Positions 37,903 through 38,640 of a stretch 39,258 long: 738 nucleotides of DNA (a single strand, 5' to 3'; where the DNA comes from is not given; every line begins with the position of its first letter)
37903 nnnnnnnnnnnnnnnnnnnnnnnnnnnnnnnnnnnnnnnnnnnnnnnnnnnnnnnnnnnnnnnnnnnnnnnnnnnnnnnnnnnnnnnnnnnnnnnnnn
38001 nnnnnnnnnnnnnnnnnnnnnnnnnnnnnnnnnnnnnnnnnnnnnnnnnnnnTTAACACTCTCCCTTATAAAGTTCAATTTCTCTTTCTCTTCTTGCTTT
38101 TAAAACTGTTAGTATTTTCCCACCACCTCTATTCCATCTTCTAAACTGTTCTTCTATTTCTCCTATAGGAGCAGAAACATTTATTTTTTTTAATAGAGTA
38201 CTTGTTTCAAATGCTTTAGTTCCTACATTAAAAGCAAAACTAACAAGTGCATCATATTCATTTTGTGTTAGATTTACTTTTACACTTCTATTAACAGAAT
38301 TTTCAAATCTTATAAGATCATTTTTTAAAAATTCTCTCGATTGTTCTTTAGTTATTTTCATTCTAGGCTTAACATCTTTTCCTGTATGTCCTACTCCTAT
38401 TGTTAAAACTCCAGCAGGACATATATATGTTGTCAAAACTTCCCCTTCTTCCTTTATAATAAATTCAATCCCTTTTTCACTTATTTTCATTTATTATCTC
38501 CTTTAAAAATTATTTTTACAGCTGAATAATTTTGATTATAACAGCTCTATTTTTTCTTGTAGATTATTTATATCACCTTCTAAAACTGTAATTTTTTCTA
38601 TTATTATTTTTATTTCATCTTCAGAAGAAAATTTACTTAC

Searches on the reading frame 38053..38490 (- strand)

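Call 68: search_protein_families(library=pfam, proteins=[window:38053-38490:-], max_evalue=0.001)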
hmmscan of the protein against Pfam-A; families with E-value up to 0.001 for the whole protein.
window:38053-38490:- (145 aa): 1 family
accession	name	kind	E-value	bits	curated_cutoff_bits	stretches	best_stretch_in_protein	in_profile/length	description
PF00959.24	Phage_lysozyme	-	6.7e-43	146.4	22.3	1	14-137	3-125/125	Phage lysozyme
